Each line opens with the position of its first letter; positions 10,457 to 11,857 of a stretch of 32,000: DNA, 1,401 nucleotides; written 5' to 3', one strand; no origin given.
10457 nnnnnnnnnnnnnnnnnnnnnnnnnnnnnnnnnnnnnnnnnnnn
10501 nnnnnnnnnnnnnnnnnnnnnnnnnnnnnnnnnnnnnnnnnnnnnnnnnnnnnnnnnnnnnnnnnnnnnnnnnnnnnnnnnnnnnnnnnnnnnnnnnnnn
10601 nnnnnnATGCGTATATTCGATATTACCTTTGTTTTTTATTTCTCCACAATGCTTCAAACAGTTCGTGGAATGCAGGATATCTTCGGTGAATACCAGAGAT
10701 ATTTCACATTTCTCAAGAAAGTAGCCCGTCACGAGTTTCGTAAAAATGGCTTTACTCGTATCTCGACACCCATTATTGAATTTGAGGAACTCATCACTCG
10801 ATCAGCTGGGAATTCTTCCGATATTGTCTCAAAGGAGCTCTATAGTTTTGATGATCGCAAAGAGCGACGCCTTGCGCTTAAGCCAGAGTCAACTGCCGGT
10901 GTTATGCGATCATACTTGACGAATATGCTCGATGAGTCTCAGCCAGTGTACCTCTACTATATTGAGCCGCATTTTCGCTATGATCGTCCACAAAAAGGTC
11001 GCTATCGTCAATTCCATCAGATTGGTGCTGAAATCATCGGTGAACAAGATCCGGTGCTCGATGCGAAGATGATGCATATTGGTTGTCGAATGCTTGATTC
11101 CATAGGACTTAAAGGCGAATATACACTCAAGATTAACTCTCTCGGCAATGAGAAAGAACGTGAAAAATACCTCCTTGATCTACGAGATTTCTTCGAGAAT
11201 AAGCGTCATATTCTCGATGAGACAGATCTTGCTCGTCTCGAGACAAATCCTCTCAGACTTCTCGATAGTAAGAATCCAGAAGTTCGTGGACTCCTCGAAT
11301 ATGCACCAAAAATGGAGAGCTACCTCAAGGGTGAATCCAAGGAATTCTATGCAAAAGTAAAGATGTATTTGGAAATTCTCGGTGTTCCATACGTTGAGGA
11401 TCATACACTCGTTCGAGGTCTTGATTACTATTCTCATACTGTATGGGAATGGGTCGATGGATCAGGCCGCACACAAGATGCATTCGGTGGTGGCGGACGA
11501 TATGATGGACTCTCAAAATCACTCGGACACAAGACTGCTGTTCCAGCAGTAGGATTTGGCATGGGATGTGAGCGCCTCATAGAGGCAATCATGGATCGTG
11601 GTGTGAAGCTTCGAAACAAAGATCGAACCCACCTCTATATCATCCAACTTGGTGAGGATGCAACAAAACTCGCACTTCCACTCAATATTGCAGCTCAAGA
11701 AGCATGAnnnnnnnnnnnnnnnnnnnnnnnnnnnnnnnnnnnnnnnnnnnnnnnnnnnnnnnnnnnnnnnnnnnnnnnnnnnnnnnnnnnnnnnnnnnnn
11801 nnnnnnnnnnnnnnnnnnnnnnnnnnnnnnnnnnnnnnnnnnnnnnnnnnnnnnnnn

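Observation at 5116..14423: Two ~790-aa BspA-type LRR surface proteins as inverted paralogs sharing a C-terminal module and identical DNA segments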

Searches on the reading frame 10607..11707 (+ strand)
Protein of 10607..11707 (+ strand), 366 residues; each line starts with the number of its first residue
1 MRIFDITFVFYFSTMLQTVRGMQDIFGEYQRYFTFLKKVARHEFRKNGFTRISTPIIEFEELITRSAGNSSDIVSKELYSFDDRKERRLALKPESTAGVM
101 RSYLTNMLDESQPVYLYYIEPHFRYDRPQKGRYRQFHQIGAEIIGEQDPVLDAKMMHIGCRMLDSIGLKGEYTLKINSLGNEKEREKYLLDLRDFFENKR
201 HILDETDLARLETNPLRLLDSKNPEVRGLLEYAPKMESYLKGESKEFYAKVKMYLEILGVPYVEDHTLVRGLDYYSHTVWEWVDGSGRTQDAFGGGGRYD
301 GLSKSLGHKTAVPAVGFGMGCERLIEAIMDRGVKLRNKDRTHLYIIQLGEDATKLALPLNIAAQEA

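Call 28: find_encoding_contigs(protein=window:10607-11707:+, flank=10000, max_places=10)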
Protein window:10607-11707:+ (366 aa): 6 contigs read that carry it; 4 places shown.
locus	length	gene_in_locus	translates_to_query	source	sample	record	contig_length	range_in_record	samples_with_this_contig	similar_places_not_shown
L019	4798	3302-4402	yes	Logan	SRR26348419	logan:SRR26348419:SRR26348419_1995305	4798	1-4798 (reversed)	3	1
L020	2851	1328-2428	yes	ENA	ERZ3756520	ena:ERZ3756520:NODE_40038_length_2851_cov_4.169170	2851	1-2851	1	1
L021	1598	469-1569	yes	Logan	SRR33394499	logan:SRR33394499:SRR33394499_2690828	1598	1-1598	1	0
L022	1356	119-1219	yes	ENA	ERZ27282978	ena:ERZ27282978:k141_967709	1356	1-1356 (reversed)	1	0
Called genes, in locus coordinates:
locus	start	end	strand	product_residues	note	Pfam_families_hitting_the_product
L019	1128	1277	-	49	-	-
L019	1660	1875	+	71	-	-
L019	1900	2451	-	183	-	-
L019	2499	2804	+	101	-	-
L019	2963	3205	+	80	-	-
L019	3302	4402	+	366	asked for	PF13393:tRNA-synt_His, PF00587:tRNA-synt_2b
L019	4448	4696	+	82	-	PF03129:HGTP_anticodon (weak)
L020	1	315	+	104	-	?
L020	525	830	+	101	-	-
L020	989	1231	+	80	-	-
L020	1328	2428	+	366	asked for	PF13393:tRNA-synt_His, PF00587:tRNA-synt_2b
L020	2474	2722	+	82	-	PF03129:HGTP_anticodon (weak)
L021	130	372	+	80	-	-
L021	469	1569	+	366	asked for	PF13393:tRNA-synt_His, PF00587:tRNA-synt_2b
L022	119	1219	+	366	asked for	PF13393:tRNA-synt_His, PF00587:tRNA-synt_2b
